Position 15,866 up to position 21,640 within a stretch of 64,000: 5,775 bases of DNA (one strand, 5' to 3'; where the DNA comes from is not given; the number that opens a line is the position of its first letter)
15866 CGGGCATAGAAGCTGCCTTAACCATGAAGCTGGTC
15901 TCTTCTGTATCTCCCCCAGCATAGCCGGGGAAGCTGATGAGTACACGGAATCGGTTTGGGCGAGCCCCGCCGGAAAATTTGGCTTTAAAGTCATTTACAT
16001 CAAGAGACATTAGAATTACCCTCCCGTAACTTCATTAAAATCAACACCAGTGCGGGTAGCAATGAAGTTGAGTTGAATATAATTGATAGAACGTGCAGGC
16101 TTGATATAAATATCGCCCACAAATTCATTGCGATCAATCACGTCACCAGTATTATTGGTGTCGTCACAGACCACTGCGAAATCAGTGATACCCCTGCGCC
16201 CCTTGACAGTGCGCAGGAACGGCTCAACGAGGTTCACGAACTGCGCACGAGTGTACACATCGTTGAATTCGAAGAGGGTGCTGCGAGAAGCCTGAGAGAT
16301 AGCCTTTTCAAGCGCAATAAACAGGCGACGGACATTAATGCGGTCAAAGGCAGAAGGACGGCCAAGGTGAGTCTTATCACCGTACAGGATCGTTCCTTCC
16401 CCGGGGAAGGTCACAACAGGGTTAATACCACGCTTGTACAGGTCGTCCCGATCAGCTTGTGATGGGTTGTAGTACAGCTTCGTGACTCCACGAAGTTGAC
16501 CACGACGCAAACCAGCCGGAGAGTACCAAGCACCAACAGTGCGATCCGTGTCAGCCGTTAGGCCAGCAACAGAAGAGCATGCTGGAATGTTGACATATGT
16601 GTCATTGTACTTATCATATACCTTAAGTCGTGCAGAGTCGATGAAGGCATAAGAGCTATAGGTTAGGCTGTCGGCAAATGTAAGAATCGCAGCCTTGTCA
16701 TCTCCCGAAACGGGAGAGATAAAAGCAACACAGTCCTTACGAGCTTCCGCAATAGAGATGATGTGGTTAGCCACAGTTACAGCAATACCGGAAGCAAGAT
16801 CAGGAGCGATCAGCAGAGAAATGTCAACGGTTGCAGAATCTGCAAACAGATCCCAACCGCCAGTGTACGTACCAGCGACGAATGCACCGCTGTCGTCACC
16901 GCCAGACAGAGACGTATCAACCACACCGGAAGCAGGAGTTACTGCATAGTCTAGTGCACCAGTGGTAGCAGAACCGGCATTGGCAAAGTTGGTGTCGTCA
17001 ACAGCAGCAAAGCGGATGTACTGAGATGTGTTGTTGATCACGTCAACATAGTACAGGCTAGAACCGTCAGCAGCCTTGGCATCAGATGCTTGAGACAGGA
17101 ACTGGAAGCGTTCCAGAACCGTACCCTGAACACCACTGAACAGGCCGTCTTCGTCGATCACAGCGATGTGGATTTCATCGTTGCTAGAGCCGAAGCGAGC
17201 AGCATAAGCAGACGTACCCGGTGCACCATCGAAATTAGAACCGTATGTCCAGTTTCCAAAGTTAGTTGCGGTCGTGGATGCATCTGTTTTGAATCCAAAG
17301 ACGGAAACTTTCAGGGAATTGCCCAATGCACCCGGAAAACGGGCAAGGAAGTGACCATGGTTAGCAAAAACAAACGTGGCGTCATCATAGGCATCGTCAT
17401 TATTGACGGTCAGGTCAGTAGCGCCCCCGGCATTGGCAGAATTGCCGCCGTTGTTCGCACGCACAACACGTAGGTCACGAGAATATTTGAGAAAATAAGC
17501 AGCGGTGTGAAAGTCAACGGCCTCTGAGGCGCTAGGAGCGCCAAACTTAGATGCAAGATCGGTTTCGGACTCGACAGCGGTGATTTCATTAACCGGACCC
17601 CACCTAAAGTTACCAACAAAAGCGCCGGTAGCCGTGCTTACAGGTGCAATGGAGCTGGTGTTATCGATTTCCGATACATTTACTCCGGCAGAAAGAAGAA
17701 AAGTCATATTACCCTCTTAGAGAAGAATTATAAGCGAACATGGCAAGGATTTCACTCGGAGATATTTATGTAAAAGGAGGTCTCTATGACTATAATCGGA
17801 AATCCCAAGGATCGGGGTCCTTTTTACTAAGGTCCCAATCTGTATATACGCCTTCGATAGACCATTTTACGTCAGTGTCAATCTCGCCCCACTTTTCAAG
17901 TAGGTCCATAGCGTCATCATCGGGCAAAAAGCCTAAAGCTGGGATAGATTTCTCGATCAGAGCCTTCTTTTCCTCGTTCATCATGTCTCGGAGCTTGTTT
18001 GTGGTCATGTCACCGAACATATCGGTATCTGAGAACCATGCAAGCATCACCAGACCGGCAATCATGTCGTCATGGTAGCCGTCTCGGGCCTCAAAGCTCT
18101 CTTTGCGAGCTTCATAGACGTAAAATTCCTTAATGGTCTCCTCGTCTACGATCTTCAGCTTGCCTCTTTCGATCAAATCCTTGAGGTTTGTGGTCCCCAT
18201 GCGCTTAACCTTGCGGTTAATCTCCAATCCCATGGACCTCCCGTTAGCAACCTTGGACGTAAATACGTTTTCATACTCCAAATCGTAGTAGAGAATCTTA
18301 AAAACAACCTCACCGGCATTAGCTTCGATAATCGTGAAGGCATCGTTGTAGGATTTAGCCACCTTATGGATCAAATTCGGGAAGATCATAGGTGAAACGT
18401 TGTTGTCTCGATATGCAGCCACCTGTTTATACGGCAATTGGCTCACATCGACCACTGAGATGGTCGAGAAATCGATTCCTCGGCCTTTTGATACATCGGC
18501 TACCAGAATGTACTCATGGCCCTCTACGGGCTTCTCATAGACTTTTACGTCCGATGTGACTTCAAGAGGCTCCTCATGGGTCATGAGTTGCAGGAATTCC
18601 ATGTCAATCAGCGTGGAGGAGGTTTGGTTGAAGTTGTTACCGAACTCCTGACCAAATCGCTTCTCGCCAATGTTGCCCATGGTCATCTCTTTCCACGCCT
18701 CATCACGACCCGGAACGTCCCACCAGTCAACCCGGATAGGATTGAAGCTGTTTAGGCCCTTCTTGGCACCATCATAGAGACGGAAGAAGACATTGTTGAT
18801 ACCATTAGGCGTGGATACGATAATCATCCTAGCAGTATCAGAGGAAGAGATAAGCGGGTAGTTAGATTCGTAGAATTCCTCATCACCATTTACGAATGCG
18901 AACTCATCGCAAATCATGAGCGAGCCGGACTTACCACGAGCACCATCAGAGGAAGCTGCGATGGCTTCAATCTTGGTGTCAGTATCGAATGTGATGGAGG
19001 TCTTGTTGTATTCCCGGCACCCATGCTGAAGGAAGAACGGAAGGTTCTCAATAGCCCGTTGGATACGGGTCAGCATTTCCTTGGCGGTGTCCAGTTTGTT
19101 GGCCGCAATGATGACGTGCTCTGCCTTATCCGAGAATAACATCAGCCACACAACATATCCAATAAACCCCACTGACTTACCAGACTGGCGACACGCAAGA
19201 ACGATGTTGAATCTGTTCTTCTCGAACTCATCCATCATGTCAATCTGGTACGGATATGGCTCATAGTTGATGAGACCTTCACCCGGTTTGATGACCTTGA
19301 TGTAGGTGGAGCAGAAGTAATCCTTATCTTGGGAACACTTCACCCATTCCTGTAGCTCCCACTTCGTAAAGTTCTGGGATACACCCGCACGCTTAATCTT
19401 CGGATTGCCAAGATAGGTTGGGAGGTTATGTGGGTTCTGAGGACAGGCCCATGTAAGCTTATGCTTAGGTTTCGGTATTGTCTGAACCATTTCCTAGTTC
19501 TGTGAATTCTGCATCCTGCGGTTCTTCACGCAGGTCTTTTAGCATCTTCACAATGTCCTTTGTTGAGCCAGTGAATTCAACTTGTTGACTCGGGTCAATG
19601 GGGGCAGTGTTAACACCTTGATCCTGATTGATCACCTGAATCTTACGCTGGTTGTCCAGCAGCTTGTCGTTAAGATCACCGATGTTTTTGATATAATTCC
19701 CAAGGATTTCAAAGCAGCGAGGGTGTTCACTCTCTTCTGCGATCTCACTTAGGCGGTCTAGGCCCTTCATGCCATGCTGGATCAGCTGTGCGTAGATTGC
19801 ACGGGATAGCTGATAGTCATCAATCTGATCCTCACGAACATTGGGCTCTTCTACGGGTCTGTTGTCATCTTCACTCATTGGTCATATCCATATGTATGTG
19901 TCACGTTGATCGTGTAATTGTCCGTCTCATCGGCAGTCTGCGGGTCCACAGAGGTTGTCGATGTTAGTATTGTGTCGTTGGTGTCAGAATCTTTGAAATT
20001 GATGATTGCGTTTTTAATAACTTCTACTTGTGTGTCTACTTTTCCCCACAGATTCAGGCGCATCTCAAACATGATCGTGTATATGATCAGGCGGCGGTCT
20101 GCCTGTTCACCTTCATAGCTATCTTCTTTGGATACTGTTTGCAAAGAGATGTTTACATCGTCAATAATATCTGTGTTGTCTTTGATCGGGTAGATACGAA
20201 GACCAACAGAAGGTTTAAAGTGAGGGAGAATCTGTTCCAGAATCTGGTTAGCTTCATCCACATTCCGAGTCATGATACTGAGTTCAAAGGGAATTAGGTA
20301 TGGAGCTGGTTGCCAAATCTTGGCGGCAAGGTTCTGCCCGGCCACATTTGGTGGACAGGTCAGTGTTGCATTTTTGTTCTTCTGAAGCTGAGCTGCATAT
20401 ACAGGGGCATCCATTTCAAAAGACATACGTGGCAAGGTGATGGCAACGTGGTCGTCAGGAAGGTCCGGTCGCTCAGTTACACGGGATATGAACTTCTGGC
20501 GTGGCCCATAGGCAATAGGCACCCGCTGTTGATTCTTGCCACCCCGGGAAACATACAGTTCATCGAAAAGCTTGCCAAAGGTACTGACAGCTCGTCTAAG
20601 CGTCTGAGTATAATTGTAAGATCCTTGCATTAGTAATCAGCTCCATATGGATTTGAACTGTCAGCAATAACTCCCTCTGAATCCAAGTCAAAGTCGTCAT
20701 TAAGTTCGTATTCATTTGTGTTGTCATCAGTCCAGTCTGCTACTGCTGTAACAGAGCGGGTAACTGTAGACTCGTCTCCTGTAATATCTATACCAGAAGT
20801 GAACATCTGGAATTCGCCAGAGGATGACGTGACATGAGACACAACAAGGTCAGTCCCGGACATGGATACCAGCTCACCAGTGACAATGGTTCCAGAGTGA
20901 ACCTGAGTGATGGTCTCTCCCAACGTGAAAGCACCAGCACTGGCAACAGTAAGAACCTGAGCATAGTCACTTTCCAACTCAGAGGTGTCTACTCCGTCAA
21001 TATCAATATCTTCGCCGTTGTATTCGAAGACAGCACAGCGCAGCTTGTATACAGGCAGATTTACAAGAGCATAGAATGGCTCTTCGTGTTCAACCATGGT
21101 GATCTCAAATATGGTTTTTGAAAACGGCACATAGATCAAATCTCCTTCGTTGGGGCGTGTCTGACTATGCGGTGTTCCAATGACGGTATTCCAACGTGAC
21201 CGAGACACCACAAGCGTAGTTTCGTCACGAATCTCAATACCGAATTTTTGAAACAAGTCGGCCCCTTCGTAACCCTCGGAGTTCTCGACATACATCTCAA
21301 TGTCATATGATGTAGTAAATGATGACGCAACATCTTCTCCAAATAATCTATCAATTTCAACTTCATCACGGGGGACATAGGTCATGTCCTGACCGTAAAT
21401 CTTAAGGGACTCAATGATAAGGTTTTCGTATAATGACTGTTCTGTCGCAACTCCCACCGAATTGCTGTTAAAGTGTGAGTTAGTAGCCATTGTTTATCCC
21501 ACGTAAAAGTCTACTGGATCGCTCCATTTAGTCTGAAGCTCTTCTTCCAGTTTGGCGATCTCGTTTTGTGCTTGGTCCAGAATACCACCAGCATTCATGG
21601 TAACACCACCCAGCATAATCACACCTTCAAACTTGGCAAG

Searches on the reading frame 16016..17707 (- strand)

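Call 69: search_protein_families(library=phrogs, proteins=[window:16016-17707:-], max_evalue=0.00001)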
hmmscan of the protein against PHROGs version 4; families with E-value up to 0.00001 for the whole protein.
window:16016-17707:- (563 aa): 7 families
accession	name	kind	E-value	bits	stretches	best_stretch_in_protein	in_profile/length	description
phrog_23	-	tail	1.6e-123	414.1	1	1-562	20-474/496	tail sheath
phrog_10581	-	tail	1.2e-41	144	1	373-546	722-905/915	tail sheath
phrog_38392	-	tail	2e-14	54.5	1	4-93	5-94/329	tail sheath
phrog_19666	-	tail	2.2e-14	53.9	1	306-500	740-936/985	tail sheath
phrog_34521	-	tail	2.2e-14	53.4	1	408-540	807-940/962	tail sheath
phrog_20545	-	tail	9e-09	35.7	1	1-86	18-103/538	tail sheath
phrog_279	-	tail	1.7e-07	31.4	1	19-548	28-480/489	tail sheath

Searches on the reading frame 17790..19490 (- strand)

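Call 69: search_protein_families(library=phrogs, proteins=[window:17790-19490:-], max_evalue=0.00001)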
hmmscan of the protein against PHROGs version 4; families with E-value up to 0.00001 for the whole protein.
window:17790-19490:- (566 aa): 10 families
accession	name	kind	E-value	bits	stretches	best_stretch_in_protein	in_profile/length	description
phrog_5989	-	head and packaging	2.1e-47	162.9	1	25-297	90-344/347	terminase large subunit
phrog_2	-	head and packaging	4.9e-47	162.2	1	68-497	258-600/807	terminase large subunit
phrog_36964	-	head and packaging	2.2e-42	146.1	2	111-419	440-760/890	terminase large subunit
phrog_38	-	head and packaging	1.1e-16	61.6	1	47-501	259-718/760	terminase large subunit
phrog_9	-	head and packaging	2.8e-15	57.2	1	97-247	228-380/812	terminase large subunit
phrog_24361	-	head and packaging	1.2e-13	52.2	1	364-485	7-135/162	terminase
phrog_7579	-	head and packaging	4.3e-09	37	1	89-253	14-172/239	terminase large subunit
phrog_675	-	head and packaging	5.6e-08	32.5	1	67-229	35-192/576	terminase large subunit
phrog_32359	-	head and packaging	8e-07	29.9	1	49-159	64-174/210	terminase large subunit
phrog_38407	-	unknown function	3.5e-06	27.2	1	315-479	170-340/370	-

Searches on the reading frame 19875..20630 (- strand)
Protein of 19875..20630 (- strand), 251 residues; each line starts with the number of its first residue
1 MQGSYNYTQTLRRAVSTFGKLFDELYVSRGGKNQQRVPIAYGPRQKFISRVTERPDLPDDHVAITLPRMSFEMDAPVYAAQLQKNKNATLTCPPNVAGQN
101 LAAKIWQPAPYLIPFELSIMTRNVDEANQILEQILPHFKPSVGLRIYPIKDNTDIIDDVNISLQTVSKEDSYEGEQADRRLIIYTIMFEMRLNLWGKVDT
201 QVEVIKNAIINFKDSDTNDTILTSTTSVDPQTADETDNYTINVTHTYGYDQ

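Call 69: search_protein_families(library=phrogs, proteins=[window:19875-20630:-], max_evalue=0.00001)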
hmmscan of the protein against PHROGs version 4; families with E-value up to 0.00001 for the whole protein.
window:19875-20630:- (251 aa): 2 families
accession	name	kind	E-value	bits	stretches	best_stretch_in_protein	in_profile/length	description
phrog_227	-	tail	1.9e-62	212.2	1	1-239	1-242/278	tail sheath stabilizer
phrog_11196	-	tail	3.5e-06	27.3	0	95-221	108-233/441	tail sheath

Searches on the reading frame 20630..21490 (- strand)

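Call 69: search_protein_families(library=phrogs, proteins=[window:20630-21490:-], max_evalue=0.00001)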
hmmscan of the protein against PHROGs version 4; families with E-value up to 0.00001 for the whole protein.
window:20630-21490:- (286 aa): 3 families
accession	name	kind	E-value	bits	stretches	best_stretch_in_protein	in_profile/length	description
phrog_460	-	connector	2.1e-65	221.9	1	1-200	14-221/385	head closure Hc2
phrog_679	-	connector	9.9e-56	190.2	1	1-166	12-172/251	head closure Hc2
phrog_27011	-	connector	2.9e-17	64.1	1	4-283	3-277/279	head closure Hc2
